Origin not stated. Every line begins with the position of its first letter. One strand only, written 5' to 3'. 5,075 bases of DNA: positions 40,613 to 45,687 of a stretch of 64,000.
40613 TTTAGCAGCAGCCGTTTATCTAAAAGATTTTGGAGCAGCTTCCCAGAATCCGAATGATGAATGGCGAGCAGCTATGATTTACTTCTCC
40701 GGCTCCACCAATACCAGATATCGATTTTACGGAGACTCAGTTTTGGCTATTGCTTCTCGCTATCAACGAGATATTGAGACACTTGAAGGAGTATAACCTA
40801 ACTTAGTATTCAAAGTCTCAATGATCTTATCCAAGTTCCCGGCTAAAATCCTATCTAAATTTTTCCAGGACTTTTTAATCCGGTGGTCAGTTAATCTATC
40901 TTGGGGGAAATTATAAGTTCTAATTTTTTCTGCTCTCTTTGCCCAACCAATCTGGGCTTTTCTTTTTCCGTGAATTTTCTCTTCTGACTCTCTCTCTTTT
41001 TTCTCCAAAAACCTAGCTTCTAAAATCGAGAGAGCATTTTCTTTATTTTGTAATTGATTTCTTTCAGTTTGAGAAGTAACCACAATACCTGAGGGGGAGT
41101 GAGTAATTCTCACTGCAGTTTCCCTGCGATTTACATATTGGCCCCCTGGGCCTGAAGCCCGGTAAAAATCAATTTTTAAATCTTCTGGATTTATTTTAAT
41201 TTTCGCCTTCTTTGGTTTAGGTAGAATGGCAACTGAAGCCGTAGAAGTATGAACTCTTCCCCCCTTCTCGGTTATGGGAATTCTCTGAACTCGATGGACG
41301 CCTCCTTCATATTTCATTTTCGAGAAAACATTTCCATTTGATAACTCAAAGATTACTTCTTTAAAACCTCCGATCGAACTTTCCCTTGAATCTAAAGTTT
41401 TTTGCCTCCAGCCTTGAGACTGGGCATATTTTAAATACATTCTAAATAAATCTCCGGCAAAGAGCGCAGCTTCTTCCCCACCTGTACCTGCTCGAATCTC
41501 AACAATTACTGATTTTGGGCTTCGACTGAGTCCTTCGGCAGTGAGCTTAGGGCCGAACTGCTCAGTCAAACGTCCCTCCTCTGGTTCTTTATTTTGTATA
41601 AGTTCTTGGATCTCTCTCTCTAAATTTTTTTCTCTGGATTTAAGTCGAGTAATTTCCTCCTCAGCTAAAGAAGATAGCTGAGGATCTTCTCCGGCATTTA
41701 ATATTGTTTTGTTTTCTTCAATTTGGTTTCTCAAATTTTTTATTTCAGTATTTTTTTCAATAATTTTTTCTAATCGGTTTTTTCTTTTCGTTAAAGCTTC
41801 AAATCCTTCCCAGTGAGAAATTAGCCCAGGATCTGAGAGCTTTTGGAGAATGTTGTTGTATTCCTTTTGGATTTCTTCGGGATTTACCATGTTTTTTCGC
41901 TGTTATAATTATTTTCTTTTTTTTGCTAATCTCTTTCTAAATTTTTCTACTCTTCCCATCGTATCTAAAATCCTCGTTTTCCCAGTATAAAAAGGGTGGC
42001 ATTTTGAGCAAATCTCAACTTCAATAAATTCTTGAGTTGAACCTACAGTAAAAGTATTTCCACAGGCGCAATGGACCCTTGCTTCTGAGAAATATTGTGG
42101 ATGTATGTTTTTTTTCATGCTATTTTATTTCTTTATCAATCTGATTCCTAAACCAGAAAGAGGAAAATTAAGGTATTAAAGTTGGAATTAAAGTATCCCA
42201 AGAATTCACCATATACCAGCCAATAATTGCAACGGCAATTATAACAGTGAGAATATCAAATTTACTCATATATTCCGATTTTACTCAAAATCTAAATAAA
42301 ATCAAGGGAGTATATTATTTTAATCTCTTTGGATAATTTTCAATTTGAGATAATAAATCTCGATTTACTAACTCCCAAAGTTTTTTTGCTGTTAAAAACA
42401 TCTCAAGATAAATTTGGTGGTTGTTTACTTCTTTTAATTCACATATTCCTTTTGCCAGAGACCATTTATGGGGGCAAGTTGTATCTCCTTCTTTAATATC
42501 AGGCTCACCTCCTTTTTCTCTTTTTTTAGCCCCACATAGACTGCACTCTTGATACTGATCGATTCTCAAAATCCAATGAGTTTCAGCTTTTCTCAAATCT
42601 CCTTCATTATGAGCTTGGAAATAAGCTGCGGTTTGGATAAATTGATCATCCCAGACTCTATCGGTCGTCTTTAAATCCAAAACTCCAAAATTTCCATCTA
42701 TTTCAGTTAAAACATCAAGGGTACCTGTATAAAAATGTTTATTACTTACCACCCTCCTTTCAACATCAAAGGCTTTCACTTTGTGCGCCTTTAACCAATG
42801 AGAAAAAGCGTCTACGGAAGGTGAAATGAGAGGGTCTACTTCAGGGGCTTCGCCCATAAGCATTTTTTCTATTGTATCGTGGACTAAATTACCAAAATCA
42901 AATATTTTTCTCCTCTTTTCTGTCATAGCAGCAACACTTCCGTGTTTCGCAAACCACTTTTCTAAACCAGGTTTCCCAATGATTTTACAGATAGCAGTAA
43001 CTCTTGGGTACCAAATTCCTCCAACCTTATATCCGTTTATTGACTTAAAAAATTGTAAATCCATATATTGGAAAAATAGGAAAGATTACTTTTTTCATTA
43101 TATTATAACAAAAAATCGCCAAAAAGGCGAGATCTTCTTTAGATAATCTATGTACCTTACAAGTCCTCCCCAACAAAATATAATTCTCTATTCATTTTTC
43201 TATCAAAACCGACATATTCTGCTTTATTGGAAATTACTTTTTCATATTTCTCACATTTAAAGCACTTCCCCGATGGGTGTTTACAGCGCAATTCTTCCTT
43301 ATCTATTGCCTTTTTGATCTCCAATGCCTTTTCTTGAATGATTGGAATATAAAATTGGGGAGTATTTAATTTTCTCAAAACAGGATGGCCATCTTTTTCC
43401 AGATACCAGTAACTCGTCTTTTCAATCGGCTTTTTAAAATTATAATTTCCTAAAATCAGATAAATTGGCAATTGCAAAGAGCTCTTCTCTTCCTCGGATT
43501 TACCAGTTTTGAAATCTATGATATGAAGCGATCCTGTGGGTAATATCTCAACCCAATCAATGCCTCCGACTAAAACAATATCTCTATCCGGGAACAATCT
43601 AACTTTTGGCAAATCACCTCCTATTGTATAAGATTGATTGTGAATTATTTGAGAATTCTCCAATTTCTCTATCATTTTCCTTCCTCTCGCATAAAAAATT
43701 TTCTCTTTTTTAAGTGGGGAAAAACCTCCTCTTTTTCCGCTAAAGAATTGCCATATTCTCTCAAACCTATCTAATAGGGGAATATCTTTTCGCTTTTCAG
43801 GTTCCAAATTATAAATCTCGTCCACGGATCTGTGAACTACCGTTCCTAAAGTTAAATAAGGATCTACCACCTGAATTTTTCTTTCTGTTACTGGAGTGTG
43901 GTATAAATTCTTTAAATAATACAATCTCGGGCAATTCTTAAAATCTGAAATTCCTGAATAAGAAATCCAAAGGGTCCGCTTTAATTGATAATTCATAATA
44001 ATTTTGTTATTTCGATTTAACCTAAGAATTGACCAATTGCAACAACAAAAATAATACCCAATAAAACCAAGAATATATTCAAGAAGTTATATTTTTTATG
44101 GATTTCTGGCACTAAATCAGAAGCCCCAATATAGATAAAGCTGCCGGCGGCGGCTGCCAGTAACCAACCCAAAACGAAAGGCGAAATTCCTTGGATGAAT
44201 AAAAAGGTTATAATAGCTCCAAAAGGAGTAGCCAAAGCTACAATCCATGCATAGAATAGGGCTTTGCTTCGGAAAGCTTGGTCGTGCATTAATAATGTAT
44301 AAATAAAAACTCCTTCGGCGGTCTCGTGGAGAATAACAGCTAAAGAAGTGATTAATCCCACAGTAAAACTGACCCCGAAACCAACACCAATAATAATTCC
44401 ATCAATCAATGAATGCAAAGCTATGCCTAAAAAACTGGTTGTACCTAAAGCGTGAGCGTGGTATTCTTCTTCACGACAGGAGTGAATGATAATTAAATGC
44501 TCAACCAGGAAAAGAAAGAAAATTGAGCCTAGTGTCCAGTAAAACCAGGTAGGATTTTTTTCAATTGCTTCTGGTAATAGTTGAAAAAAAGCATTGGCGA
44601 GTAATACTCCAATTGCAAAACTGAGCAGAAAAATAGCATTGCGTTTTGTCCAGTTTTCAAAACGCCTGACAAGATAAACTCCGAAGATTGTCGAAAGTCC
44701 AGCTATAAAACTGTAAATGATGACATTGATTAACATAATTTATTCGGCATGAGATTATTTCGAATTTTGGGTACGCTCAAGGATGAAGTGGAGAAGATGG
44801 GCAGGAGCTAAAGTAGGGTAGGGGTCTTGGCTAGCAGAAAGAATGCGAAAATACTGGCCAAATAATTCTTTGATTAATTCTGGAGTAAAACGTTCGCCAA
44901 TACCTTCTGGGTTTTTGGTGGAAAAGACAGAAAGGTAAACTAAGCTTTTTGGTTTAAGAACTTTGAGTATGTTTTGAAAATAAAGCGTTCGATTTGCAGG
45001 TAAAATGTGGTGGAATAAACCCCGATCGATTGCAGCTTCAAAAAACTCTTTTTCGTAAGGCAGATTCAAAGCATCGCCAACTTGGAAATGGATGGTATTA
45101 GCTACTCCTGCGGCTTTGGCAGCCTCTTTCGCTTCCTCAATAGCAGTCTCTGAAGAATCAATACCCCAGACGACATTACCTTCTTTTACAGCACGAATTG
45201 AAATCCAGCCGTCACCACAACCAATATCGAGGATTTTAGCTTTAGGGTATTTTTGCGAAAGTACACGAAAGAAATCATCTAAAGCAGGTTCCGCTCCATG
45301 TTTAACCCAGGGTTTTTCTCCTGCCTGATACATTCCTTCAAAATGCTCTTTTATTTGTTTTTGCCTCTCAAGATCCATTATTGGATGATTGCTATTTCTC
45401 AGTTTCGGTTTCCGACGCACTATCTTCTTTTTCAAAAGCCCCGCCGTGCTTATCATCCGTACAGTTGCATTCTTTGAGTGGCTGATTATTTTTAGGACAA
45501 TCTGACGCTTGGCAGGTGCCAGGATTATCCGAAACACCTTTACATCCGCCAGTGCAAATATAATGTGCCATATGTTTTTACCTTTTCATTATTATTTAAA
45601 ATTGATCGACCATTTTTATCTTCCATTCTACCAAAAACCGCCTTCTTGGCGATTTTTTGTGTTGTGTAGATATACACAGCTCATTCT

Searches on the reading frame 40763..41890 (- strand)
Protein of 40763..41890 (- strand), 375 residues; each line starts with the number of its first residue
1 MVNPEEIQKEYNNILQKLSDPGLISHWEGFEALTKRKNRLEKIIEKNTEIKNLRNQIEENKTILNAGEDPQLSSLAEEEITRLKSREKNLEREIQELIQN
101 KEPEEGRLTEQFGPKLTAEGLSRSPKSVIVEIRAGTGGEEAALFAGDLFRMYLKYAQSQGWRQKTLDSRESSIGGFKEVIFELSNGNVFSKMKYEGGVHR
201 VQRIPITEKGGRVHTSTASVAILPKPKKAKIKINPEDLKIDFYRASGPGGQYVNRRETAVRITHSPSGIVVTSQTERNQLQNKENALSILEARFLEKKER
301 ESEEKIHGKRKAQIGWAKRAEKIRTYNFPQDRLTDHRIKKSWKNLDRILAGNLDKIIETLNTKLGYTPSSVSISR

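Call 47: search_protein_families(library=pfam, proteins=[window:40763-41890:-], max_evalue=0.001)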
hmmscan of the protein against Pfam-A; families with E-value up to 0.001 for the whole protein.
window:40763-41890:- (375 aa): 2 families
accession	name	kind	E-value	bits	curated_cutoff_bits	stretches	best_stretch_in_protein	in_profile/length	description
PF03462.23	PCRF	-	2.2e-54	184.7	24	1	7-220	1-194/194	PCRF domain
PF00472.26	RF-1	-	1.7e-38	131.6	35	1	228-337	2-116/116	RF-1 domain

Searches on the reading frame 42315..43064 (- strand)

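Call 47: search_protein_families(library=pfam, proteins=[window:42315-43064:-], max_evalue=0.001)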
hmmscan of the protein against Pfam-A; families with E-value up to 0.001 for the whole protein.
window:42315-43064:- (249 aa): 1 family
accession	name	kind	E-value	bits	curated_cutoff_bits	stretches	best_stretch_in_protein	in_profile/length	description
PF12705.13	PDDEXK_1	-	0.00081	19.8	22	0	82-161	95-178/247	PD-(D/E)XK nuclease superfamily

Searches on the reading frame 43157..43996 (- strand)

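Call 47: search_protein_families(library=pfam, proteins=[window:43157-43996:-], max_evalue=0.001)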
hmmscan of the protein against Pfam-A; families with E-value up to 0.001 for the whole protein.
window:43157-43996:- (279 aa): 1 family
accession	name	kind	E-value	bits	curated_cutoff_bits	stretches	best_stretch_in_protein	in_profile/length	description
PF12705.13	PDDEXK_1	-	2.7e-21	77.1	22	1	11-249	2-241/247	PD-(D/E)XK nuclease superfamily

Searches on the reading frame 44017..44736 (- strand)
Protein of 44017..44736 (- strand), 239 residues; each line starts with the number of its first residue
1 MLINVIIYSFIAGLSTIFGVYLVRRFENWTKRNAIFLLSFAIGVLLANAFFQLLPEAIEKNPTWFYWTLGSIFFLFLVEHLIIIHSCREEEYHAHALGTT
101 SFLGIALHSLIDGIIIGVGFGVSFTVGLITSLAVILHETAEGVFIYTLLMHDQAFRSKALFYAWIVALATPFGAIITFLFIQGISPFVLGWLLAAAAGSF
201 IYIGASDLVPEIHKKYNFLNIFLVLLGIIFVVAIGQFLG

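Call 47: search_protein_families(library=pfam, proteins=[window:44017-44736:-], max_evalue=0.001)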
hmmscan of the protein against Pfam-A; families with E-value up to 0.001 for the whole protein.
window:44017-44736:- (239 aa): 1 family
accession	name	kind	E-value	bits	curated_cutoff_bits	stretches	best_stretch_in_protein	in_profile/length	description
PF02535.28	Zip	-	5.7e-34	118.2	35.1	2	99-234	179-322/323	ZIP Zinc transporter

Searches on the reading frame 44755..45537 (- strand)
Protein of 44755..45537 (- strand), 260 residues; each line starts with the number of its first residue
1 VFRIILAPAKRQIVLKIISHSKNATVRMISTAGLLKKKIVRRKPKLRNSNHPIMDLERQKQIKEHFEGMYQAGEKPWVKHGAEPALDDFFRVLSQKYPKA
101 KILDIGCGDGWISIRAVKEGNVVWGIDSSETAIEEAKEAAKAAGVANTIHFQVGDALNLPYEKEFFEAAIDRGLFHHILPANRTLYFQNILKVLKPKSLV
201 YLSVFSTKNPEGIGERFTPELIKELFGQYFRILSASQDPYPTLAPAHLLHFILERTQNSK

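Call 47: search_protein_families(library=pfam, proteins=[window:44755-45537:-], max_evalue=0.001)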
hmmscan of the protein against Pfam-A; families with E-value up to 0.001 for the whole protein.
window:44755-45537:- (260 aa): 14 families
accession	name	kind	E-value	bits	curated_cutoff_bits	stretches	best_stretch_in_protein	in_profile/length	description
PF13649.12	Methyltransf_25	-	1.2e-19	71.2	27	1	102-196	1-95/97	Methyltransferase domain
PF13847.12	Methyltransf_31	-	4.3e-18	65.8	27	1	99-207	4-116/145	Methyltransferase domain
PF08241.18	Methyltransf_11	-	9.4e-17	61.9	21.2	1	103-201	1-94/95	Methyltransferase domain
PF05724.17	TPMT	-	1.1e-10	42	26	1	66-237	6-190/218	Thiopurine S-methyltransferase (TPMT)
PF13489.12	Methyltransf_23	-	7.3e-10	39.3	27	1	84-206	7-120/164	Methyltransferase domain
PF08242.18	Methyltransf_12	-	9.6e-10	39.5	30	1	103-197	1-95/98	Methyltransferase domain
PF02353.26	CMAS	-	2.1e-08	34.3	27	1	99-214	63-176/273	Mycolic acid cyclopropane synthetase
PF05175.20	MTS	-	2.8e-07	30.7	23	1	92-159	26-93/170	Methyltransferase small domain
PF01209.24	Ubie_methyltran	-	2.2e-06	27.7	20.1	1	94-213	43-162/233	ubiE/COQ5 methyltransferase family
PF06325.19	PrmA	-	3.3e-06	27.2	22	1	97-153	160-217/296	Ribosomal protein L11 methyltransferase (PrmA)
PF12847.13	Methyltransf_18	-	1.7e-05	25.3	27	1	98-170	14-87/151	Methyltransferase domain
PF01170.24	UPF0020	-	9.5e-05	22.6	22.3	1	121-163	77-120/197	RMKL-like, methyltransferase domain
PF13679.12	Methyltransf_32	-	0.00014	22.2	27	1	90-154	17-87/143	Methyltransferase domain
PF09445.16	Methyltransf_15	-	0.00024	21.2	22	1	101-165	3-61/165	RNA cap guanine-N2 methyltransferase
